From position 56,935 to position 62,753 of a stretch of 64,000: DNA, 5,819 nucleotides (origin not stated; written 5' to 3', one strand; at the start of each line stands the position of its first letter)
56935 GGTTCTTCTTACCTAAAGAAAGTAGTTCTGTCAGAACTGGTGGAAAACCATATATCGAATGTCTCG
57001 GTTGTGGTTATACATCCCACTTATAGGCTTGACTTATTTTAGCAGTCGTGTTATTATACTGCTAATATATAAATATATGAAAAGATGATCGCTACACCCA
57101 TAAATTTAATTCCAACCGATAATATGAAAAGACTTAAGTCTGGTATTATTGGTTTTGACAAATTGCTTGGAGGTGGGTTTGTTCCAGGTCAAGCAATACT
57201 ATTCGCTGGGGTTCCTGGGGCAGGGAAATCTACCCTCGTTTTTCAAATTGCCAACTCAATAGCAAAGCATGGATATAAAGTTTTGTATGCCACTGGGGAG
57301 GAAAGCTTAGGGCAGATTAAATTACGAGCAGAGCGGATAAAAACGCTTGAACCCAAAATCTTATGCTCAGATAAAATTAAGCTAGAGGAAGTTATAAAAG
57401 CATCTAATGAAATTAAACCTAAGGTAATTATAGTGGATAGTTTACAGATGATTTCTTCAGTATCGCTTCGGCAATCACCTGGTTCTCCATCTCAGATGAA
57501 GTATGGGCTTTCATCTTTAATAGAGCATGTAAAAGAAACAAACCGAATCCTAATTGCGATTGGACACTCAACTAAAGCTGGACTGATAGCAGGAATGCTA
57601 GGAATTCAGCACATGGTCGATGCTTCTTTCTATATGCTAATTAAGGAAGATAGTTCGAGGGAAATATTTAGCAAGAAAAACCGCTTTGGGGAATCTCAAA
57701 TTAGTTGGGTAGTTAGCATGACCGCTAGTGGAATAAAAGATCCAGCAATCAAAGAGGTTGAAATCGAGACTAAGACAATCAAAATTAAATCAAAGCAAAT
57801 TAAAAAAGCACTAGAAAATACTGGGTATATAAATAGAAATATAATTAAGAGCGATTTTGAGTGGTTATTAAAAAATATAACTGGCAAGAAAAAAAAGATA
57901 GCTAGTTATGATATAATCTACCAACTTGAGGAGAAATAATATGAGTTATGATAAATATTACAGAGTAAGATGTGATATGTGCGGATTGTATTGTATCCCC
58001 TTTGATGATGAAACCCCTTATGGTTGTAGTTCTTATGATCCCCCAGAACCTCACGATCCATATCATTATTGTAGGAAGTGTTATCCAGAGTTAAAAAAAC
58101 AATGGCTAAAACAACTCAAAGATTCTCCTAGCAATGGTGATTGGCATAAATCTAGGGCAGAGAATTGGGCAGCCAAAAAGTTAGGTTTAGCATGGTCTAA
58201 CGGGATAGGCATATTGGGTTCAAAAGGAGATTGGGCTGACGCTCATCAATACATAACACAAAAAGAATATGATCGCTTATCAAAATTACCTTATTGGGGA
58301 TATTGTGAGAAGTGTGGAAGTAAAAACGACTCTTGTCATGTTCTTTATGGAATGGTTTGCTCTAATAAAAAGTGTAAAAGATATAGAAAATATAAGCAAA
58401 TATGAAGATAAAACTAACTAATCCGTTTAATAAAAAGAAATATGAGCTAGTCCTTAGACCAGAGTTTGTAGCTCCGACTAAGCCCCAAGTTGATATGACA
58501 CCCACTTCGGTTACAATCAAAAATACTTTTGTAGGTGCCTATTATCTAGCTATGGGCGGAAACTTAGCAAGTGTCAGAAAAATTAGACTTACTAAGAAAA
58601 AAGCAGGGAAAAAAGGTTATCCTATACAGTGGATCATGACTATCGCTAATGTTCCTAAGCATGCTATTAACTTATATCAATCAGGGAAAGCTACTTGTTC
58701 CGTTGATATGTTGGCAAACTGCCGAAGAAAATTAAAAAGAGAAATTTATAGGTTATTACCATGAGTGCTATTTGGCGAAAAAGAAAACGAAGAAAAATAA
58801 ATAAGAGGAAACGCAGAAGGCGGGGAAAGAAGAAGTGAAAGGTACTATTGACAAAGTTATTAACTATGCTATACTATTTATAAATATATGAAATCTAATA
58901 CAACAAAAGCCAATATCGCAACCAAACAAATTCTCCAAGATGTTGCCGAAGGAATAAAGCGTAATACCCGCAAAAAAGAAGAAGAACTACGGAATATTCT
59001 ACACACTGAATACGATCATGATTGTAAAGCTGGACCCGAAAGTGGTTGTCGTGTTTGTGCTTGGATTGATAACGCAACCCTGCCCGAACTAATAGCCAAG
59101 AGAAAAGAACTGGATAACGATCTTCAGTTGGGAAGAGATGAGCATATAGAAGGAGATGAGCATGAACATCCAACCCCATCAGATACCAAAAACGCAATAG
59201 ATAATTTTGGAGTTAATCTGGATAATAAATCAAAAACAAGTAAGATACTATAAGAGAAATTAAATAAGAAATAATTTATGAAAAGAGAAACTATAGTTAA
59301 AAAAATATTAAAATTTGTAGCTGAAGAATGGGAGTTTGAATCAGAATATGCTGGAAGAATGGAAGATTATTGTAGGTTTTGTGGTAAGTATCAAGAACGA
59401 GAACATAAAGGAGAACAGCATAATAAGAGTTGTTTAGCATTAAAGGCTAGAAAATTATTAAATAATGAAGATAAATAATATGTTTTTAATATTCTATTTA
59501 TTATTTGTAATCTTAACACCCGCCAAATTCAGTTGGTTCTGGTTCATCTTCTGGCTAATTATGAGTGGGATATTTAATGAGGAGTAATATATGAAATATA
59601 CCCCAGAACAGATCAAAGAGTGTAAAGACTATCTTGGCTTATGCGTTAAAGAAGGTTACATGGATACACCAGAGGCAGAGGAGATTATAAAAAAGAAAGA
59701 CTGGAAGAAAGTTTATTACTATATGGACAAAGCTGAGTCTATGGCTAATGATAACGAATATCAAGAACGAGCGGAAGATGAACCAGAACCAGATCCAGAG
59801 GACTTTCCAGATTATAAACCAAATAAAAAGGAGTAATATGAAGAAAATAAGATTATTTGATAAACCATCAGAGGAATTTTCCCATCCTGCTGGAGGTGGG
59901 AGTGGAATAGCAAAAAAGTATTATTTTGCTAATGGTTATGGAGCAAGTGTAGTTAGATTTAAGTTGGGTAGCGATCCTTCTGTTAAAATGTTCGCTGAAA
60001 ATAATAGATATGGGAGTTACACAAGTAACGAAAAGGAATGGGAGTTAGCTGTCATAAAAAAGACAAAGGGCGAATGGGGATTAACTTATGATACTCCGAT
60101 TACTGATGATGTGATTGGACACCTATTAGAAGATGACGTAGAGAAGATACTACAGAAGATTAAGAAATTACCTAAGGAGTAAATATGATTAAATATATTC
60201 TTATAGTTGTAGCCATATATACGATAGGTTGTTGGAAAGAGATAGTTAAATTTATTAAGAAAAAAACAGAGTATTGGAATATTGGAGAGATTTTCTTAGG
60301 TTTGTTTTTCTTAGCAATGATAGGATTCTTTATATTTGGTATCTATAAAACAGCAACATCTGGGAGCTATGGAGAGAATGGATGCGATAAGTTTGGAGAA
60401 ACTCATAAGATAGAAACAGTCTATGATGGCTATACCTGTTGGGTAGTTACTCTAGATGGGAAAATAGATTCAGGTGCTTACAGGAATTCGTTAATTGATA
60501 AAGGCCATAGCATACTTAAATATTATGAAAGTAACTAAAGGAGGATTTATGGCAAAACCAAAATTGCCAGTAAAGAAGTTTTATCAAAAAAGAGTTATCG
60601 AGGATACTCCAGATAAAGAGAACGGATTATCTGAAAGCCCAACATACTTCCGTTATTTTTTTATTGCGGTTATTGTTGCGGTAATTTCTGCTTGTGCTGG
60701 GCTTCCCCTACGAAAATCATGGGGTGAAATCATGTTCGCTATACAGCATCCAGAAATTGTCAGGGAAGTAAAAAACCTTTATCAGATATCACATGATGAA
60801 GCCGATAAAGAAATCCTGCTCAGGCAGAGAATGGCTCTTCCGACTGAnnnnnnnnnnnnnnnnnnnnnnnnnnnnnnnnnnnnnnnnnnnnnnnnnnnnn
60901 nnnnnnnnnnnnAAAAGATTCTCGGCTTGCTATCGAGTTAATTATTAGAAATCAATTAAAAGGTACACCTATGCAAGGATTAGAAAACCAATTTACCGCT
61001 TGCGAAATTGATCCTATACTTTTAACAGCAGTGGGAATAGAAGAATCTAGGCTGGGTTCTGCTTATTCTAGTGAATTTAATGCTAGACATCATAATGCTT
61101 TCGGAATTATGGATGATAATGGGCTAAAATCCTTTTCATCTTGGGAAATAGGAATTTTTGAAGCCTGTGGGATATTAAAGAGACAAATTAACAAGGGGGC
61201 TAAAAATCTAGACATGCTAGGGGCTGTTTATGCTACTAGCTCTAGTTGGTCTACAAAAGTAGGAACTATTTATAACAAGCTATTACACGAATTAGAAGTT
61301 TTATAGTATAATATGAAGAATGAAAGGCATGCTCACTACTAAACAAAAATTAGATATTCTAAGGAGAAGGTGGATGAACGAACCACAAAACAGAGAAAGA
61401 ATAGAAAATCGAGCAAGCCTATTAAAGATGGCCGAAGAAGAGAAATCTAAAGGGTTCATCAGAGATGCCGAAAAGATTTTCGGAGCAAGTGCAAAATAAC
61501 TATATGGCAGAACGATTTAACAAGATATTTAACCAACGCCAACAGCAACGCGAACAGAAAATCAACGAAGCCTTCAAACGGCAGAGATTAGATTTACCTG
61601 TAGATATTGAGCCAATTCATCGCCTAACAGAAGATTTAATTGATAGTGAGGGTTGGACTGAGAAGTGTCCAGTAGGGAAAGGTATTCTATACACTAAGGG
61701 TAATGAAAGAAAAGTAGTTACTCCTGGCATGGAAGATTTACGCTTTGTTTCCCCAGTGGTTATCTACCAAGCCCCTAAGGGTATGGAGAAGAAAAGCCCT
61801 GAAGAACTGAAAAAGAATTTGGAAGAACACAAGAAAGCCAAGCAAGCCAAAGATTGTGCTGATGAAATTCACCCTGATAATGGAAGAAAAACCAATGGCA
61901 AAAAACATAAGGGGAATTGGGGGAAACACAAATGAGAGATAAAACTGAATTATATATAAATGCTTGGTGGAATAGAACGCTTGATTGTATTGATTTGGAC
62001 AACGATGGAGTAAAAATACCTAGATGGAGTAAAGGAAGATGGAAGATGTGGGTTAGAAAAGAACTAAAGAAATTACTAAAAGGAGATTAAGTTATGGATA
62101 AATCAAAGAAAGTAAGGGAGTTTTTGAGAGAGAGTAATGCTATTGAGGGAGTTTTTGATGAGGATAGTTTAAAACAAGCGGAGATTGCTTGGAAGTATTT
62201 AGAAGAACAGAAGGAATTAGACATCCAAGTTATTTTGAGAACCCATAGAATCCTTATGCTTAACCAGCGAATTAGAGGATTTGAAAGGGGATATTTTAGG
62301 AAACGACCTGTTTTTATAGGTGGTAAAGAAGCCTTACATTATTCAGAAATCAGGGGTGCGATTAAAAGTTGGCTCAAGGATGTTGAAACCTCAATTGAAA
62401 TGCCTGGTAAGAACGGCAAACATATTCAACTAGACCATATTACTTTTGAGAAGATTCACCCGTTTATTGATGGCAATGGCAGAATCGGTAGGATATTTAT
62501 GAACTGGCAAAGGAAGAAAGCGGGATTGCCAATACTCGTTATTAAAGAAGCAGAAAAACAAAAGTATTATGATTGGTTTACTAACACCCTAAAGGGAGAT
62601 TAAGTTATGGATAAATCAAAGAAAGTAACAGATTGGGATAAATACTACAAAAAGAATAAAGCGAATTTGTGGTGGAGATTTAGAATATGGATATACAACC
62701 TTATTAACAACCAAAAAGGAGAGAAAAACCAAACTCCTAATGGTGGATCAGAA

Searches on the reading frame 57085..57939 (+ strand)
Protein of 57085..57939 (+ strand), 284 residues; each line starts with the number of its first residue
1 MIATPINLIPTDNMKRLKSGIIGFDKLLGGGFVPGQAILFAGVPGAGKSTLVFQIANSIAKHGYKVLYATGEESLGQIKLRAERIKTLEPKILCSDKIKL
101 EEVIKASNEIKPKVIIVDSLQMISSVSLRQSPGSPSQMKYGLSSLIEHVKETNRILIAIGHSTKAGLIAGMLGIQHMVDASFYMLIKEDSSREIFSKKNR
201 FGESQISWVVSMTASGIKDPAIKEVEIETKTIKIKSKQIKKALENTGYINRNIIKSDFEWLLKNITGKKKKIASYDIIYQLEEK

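Call 91: search_protein_families(library=pfam, proteins=[window:57085-57939:+], max_evalue=0.001)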
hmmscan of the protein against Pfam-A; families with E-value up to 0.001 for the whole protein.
window:57085-57939:+ (284 aa): 10 families
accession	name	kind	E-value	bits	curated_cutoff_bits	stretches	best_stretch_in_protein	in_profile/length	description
PF06745.19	ATPase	-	3.5e-13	49.9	26.6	1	18-87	2-72/231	KaiC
PF13481.12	AAA_25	-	1.1e-08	35.4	27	1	26-166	24-194/195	AAA domain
PF00004.35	AAA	-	1.1e-06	29.5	21.2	1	38-162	1-110/131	ATPase family associated with various cellular activities (AAA)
PF03796.21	DnaB_C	-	1.1e-06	28.6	27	1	17-126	2-115/255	DnaB-like helicase C terminal domain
PF02702.23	KdpD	-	0.00012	22.1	26.1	1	38-124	7-95/210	Osmosensitive K+ channel His kinase sensor domain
PF25199.1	nSTAND_NTPase5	-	0.00034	20.9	34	1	38-99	44-106/145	Novel STAND NTPase 5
PF09848.15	SLFN-g3_helicase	-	0.00042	20.1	24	1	38-125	4-93/354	Schlafen group 3, DNA/RNA helicase domain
PF01443.25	Viral_helicase1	-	0.00067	20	21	0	39-98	2-63/228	Viral superfamily 1 RNA helicase core domain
PF13245.12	AAA_19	-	0.00068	20.3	25.1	0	36-125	12-104/134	AAA domain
PF13191.12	AAA_16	-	0.00069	20.6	32.6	0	36-91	25-85/167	AAA ATPase domain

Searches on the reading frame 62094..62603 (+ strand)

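Call 91: search_protein_families(library=pfam, proteins=[window:62094-62603:+], max_evalue=0.001)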
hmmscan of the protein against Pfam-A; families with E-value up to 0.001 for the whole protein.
window:62094-62603:+ (169 aa): 1 family
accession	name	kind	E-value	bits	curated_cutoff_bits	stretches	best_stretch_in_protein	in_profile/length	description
PF02661.23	Fic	-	2.4e-12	48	24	1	42-138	2-91/93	Fic/DOC family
